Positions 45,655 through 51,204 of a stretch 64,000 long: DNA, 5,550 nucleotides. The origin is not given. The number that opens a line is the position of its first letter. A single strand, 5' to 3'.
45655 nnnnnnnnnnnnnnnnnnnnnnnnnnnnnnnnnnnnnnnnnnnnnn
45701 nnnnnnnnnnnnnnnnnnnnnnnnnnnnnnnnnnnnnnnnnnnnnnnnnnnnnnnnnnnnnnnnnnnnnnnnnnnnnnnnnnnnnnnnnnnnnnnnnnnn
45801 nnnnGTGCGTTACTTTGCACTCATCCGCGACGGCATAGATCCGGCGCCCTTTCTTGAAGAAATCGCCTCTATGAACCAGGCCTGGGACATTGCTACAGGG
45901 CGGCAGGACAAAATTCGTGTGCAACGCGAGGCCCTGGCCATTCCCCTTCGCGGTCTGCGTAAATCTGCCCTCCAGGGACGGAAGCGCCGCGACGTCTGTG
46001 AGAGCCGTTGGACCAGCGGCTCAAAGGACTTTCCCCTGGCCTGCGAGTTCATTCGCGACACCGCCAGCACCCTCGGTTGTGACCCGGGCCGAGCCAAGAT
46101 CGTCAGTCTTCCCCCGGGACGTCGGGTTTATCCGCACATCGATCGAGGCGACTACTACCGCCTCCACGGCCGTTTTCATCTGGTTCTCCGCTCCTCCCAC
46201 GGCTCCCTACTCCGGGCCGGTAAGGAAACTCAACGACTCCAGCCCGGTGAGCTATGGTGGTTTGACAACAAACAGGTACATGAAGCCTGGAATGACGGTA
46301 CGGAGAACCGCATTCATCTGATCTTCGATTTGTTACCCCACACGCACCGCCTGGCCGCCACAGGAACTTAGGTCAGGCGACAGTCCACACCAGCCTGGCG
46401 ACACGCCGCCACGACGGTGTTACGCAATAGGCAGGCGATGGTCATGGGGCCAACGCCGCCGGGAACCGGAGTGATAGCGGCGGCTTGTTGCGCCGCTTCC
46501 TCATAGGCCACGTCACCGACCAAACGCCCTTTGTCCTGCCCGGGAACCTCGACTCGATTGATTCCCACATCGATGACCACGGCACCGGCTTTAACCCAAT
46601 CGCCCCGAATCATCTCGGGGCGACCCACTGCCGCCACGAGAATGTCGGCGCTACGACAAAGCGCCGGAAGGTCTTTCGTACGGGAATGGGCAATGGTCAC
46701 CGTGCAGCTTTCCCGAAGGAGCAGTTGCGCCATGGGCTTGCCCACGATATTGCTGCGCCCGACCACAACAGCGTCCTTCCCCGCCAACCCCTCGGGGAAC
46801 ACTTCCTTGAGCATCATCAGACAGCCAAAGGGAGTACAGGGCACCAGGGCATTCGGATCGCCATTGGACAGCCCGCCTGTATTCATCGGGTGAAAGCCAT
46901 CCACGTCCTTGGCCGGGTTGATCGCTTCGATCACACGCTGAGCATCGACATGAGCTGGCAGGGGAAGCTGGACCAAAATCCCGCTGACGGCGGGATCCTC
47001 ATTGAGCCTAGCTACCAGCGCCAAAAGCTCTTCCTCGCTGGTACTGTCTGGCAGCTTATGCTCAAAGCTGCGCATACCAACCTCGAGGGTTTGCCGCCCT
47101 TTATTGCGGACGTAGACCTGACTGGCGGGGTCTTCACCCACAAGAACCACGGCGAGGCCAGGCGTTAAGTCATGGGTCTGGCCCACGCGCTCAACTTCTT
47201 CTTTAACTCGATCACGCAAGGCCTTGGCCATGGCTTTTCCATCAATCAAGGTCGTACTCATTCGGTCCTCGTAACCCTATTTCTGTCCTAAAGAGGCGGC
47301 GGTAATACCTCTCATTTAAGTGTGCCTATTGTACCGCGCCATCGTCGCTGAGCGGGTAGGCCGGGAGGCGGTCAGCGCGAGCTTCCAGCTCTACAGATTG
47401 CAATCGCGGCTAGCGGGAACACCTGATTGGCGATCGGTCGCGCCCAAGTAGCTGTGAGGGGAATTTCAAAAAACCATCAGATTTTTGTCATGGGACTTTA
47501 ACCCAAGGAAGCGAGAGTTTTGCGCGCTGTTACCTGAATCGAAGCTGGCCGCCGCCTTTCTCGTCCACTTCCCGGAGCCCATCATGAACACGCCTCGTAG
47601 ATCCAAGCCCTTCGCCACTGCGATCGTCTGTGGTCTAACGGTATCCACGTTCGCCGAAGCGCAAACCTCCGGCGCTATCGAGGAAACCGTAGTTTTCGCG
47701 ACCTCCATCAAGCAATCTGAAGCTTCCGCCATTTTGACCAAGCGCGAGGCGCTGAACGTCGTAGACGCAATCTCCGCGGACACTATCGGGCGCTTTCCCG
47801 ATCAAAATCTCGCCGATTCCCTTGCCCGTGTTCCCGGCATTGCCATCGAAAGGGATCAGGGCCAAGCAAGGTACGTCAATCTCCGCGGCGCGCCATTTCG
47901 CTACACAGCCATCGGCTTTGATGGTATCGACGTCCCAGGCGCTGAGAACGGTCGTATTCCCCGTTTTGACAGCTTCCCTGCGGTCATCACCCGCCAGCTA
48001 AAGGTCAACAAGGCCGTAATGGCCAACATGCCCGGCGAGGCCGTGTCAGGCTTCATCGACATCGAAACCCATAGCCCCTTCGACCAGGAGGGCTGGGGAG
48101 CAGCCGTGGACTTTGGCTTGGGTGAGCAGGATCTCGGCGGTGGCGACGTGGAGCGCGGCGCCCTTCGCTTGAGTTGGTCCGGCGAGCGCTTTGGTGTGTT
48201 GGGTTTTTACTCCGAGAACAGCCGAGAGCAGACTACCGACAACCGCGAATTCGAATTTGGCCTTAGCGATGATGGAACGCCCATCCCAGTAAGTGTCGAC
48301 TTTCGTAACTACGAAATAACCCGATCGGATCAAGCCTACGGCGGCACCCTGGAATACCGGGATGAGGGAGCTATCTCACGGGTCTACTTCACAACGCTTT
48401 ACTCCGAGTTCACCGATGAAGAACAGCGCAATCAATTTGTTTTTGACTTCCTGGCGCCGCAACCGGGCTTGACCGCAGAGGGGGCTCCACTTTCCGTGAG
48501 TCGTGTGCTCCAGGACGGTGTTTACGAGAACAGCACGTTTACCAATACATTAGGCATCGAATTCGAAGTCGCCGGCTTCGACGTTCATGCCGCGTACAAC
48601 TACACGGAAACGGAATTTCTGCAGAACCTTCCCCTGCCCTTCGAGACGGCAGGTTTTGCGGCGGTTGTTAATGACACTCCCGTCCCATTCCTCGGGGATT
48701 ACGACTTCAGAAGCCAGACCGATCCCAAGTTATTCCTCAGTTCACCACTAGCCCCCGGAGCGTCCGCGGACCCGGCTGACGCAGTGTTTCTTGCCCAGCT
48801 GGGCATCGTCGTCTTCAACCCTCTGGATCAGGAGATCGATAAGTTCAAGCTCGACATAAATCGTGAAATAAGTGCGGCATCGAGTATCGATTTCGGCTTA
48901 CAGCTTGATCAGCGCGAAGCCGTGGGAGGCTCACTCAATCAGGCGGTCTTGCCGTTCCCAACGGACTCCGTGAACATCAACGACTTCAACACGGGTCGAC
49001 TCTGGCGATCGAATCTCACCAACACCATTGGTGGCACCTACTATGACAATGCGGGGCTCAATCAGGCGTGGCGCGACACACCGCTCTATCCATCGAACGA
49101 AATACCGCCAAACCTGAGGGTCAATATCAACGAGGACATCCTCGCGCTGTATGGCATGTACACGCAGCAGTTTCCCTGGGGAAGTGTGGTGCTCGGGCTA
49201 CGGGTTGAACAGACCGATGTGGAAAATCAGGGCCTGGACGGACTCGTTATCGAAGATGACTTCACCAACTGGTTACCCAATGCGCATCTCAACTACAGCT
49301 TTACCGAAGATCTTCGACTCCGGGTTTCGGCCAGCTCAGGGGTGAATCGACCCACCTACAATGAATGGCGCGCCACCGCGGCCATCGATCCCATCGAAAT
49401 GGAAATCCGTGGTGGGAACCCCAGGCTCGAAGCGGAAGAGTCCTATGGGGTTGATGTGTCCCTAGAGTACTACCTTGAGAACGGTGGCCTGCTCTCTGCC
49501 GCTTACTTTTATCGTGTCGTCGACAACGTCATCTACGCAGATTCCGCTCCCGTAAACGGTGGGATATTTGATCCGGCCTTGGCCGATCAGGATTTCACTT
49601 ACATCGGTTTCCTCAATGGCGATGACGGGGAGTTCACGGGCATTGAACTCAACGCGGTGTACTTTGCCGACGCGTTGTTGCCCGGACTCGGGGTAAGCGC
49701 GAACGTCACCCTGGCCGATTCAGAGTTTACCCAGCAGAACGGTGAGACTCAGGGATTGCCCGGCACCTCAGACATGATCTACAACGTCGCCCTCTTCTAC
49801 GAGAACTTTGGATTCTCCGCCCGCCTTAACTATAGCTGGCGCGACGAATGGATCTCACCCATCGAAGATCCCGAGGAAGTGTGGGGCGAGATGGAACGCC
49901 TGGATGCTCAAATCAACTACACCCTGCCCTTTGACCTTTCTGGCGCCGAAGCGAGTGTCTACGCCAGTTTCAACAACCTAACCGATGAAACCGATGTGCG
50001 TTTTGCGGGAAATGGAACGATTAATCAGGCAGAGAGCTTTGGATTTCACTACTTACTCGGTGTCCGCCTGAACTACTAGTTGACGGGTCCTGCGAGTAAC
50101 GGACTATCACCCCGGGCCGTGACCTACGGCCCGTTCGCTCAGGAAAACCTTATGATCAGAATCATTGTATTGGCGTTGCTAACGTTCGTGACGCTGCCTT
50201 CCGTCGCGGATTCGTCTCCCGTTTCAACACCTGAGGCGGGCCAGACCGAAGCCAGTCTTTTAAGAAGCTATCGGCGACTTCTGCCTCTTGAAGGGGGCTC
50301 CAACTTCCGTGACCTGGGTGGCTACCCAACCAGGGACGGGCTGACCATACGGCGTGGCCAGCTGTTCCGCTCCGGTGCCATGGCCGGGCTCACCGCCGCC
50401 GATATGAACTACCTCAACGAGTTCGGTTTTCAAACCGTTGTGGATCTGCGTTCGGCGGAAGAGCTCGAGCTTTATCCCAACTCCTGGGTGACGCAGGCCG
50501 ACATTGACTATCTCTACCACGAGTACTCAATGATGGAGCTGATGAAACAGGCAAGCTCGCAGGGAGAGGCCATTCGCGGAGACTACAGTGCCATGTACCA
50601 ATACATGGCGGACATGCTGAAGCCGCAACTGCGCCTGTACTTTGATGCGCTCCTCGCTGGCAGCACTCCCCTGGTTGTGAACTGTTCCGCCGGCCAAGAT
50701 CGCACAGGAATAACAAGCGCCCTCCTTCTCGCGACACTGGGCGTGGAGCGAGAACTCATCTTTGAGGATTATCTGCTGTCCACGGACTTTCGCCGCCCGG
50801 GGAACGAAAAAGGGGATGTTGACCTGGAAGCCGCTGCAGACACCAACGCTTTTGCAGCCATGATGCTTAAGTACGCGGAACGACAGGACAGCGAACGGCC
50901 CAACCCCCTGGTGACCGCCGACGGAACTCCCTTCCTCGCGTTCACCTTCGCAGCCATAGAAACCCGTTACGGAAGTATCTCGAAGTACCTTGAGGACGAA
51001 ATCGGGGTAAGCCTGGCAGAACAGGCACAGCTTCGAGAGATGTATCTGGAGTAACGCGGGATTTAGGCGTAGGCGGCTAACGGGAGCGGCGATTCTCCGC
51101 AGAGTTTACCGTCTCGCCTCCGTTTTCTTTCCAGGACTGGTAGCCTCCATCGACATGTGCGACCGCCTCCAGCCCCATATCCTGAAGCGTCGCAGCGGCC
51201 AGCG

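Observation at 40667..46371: Uncharacterised five-gene operon that may build, tailor and export a poly-amino-acid or peptide product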

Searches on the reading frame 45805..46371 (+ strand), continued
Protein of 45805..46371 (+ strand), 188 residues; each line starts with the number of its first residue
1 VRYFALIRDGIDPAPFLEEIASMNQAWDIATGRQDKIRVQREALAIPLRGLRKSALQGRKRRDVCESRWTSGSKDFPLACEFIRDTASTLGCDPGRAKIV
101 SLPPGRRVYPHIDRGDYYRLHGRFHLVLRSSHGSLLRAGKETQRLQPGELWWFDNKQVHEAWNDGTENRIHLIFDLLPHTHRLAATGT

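Call 97: find_encoding_contigs(protein=P0453, flank=7000, max_places=1)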
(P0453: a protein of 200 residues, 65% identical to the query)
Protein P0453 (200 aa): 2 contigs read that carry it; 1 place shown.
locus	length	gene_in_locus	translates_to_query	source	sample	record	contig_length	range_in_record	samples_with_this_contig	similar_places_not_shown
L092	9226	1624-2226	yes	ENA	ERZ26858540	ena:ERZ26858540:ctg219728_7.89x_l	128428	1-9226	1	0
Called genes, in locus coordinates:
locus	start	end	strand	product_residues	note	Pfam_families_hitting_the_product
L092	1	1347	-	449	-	?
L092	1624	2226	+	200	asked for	PF05118:Asp_Arg_Hydrox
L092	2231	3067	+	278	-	-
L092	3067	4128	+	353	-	-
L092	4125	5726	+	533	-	PF00664:ABC_membrane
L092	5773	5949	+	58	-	-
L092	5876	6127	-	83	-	-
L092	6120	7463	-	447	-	PF02518:HATPase_c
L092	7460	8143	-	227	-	PF00072:Response_reg, PF00486:Trans_reg_C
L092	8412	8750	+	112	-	PF04076:BOF (weak)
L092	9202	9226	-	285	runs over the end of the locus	PF00892:EamA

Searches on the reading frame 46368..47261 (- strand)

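Call 10: search_protein_families(library=pfam, proteins=[window:46368-47261:-], max_evalue=0.001)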
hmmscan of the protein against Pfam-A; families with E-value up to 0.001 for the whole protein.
window:46368-47261:- (297 aa): 2 families
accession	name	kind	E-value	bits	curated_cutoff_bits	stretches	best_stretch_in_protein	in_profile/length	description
PF02882.25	THF_DHG_CYH_C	-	4.3e-65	218.4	27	1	124-289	1-159/160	Tetrahydrofolate dehydrogenase/cyclohydrolase, NAD(P)-binding domain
PF00763.28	THF_DHG_CYH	-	5.7e-43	146.3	32.8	1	6-121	1-115/115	Tetrahydrofolate dehydrogenase/cyclohydrolase, catalytic domain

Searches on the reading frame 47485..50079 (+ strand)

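Call 10: search_protein_families(library=pfam, proteins=[window:47485-50079:+], max_evalue=0.001)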
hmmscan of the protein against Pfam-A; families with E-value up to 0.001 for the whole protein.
window:47485-50079:+ (864 aa): 3 families
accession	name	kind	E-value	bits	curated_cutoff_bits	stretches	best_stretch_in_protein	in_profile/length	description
PF00593.30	TonB_dep_Rec_b-barrel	-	8e-34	118.7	27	1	474-832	89-436/436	TonB dependent receptor-like, beta-barrel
PF14905.12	OMP_b-brl_3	-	6e-22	78.7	27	1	545-787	107-338/408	Outer membrane protein beta-barrel family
PF07715.20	Plug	-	1e-11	45.7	23.9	1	86-184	2-100/107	TonB-dependent Receptor Plug Domain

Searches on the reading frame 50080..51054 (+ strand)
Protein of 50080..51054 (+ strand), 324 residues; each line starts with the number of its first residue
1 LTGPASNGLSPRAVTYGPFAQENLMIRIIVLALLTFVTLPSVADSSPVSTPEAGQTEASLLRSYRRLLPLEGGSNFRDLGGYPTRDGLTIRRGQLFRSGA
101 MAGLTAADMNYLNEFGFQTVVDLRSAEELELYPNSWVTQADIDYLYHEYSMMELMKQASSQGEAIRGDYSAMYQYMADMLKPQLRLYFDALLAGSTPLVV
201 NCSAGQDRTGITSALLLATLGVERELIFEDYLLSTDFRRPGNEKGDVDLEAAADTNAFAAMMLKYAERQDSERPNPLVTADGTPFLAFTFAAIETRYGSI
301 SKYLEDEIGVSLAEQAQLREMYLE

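Call 10: search_protein_families(library=pfam, proteins=[window:50080-51054:+], max_evalue=0.001)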
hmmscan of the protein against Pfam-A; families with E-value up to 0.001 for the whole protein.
window:50080-51054:+ (324 aa): 1 family
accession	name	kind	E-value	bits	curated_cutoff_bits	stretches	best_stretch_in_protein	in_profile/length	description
PF13350.11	Y_phosphatase3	-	1.1e-57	196.2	22.2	1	68-324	1-240/240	Tyrosine phosphatase family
